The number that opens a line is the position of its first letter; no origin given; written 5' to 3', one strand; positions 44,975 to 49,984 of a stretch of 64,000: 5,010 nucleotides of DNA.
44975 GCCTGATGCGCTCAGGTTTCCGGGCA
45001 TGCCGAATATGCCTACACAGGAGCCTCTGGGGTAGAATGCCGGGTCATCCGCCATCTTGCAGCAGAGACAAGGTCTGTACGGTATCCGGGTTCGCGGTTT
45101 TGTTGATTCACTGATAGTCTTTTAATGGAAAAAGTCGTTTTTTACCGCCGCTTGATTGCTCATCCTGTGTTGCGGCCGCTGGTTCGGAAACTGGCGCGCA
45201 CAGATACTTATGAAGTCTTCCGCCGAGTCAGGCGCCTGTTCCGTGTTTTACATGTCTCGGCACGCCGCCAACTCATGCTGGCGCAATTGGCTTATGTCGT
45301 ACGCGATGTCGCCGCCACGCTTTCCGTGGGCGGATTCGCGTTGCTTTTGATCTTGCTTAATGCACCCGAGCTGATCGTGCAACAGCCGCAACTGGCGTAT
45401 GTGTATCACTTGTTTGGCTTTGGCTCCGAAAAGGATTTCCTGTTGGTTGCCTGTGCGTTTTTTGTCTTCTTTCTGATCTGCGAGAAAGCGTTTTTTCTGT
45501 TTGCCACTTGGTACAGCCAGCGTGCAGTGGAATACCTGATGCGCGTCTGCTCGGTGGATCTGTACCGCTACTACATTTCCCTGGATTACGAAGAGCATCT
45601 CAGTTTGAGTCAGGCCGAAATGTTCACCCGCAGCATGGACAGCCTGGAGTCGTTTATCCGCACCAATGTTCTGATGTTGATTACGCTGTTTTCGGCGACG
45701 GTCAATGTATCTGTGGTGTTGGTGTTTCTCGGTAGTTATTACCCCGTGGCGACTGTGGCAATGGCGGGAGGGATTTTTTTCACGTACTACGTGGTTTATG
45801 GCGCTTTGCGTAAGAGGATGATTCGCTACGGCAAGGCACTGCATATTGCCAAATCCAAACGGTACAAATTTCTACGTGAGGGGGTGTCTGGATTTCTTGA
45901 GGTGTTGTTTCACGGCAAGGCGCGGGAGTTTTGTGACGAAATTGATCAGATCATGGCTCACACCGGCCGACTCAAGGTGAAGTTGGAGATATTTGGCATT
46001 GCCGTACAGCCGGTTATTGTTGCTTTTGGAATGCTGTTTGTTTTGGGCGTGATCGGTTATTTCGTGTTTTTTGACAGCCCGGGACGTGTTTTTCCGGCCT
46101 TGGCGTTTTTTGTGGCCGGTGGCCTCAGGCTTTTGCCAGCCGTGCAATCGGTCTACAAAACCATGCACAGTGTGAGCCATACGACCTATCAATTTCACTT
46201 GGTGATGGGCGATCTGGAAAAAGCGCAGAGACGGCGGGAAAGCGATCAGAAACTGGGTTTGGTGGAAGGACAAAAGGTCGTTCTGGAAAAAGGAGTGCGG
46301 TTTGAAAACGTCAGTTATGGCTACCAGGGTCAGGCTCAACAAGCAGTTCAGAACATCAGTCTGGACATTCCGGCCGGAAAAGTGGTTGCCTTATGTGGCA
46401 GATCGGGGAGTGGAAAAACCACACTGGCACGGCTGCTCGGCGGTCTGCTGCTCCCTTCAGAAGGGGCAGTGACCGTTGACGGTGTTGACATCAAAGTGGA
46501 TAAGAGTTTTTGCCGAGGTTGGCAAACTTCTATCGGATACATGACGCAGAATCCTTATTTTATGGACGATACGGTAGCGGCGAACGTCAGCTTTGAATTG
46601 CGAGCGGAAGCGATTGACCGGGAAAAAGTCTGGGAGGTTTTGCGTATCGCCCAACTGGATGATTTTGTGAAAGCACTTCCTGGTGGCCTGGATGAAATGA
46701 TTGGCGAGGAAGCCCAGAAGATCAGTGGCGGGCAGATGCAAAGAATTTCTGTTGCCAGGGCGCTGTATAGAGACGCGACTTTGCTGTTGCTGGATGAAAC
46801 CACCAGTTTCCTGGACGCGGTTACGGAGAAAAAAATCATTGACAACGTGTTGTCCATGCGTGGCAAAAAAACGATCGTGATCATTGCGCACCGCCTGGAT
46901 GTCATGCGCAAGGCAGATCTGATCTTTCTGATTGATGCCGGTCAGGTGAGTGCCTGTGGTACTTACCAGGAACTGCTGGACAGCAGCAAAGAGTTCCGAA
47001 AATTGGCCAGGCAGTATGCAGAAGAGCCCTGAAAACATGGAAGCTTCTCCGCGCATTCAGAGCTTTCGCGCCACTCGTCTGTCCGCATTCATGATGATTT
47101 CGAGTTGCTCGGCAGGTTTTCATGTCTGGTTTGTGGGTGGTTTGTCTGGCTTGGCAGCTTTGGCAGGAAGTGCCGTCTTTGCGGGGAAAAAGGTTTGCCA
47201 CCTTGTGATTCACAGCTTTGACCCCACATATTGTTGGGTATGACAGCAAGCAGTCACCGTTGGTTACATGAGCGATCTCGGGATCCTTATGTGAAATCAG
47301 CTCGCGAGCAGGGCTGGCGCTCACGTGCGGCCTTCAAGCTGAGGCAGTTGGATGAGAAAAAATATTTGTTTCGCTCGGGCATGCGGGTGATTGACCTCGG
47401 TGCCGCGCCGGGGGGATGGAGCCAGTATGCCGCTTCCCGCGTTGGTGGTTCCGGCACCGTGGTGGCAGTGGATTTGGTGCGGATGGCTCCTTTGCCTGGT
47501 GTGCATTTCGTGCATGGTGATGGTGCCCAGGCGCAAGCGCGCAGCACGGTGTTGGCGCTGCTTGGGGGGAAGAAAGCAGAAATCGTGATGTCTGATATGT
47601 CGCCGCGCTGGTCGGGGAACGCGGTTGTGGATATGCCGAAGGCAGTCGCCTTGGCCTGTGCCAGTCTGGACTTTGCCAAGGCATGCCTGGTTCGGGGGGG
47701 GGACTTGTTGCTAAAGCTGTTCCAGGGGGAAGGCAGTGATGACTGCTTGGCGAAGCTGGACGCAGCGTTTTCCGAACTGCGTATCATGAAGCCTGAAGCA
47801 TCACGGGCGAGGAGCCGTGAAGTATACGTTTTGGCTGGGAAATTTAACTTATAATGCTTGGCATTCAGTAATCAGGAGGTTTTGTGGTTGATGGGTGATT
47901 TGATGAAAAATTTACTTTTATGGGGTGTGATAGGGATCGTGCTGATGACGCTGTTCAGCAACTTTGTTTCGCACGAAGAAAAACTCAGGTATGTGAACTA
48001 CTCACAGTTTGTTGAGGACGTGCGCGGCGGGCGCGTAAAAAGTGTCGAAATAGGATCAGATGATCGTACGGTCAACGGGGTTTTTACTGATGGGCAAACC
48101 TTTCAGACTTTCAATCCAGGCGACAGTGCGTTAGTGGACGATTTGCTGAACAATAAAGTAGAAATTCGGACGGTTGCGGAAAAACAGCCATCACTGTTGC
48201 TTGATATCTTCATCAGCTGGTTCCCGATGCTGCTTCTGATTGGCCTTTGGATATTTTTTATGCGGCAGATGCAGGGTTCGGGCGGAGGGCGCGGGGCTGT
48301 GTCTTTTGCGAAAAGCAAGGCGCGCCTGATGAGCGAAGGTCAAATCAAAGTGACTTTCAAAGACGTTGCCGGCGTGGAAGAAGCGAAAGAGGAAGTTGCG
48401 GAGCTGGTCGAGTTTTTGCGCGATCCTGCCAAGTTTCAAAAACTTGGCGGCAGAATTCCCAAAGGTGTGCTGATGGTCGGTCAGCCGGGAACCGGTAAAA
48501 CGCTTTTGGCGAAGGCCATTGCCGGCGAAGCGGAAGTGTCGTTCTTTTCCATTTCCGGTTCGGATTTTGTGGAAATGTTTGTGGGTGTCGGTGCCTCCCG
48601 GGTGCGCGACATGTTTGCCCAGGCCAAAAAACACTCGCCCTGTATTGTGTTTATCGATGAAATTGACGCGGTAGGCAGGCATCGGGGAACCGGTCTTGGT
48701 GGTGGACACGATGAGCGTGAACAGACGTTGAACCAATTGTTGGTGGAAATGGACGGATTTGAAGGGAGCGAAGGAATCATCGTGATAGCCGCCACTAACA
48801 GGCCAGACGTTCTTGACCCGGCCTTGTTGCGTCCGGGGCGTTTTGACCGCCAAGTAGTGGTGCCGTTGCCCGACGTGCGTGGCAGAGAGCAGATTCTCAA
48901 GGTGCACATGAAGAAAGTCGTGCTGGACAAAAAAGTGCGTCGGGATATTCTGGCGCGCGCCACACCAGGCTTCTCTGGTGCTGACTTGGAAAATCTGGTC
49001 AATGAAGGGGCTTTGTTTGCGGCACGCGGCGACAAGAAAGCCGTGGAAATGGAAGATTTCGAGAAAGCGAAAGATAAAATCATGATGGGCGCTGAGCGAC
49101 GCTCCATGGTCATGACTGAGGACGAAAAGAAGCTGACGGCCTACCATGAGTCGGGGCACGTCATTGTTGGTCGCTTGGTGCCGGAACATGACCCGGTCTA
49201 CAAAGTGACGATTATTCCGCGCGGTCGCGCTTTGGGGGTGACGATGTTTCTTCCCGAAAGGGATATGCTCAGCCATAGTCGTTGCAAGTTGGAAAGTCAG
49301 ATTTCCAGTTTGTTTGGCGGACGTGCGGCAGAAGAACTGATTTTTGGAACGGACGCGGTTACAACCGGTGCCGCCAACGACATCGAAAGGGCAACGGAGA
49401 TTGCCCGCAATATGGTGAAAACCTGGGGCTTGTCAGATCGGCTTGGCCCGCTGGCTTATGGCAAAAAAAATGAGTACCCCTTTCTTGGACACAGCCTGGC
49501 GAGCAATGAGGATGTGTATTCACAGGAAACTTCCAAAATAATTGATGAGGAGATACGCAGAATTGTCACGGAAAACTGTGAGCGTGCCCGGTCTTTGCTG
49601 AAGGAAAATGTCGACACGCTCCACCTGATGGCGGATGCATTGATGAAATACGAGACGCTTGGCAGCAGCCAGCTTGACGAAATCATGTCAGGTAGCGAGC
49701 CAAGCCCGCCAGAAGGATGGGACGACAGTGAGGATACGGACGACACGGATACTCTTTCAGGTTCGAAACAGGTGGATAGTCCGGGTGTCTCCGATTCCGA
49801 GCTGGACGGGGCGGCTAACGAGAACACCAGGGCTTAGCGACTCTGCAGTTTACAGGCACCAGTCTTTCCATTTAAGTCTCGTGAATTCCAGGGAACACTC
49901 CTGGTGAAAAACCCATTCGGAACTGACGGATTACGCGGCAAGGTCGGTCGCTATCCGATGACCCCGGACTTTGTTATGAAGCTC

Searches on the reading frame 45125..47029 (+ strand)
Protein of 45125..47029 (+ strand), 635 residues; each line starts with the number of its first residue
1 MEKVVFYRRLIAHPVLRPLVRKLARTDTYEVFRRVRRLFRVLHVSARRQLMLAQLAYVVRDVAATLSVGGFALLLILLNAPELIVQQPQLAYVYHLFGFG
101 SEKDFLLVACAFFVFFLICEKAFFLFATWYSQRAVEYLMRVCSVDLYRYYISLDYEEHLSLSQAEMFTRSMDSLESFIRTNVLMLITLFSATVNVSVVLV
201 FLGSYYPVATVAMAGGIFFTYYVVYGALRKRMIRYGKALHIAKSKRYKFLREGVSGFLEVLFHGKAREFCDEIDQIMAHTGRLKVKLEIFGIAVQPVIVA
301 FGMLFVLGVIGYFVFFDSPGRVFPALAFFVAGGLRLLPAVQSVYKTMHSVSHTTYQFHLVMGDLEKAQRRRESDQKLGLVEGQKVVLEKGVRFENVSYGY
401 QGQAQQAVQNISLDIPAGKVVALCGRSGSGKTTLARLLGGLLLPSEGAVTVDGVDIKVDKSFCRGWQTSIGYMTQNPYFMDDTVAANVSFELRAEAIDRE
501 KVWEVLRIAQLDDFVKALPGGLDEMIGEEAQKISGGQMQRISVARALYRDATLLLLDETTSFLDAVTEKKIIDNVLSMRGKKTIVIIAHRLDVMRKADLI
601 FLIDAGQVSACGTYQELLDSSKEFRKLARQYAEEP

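Call 41: search_protein_families(library=pfam, proteins=[window:45125-47029:+], max_evalue=0.001)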
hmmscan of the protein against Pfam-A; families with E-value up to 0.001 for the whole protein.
window:45125-47029:+ (635 aa): 4 families
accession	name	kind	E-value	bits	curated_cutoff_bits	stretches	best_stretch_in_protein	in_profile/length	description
PF00005.33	ABC_tran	-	3.9e-28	99.2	25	1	408-561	1-137/137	ABC transporter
PF00664.28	ABC_membrane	-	1.7e-06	28.4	28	1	101-321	33-259/274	ABC transporter transmembrane region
PF09818.15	ABC_ATPase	-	0.00012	21.6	23.2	1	508-597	134-221/283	P-loop domain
PF02463.25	SMC_N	-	0.00021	21.2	40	0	532-601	136-209/220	RecF/RecN/SMC N terminal domain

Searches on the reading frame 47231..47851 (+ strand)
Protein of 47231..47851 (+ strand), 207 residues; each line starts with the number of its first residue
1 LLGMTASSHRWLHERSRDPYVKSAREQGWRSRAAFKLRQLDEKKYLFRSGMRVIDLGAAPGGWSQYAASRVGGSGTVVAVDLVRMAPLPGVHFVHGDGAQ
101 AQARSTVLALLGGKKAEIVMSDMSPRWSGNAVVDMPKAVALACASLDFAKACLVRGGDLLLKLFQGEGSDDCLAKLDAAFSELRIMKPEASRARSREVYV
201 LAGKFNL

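Call 98: search_protein_families(library=pfam, proteins=[window:47231-47851:+], max_evalue=0.00001)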
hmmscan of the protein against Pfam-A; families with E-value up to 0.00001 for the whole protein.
window:47231-47851:+ (207 aa): 1 family
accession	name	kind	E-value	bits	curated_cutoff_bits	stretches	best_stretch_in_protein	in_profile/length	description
PF01728.25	FtsJ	-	4.8e-50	170.4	24.1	1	29-205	1-181/181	FtsJ-like methyltransferase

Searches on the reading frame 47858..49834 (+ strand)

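Call 98: search_protein_families(library=pfam, proteins=[window:47858-49834:+], max_evalue=0.00001)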
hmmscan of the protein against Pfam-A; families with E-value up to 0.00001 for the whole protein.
window:47858-49834:+ (659 aa): 4 families
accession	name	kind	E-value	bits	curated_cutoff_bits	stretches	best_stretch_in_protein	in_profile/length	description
PF01434.24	Peptidase_M41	-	1.2e-67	227.9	29.9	1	417-609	1-191/191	Peptidase family M41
PF00004.35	AAA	-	4.4e-46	157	21.2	1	204-337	1-131/131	ATPase family associated with various cellular activities (AAA)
PF06480.20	FtsH_ext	-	1.4e-15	57.7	25.5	1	19-104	1-99/103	FtsH Extracellular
PF17862.7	AAA_lid_3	-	3.9e-12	45.9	27.2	1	365-403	7-45/45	AAA+ lid domain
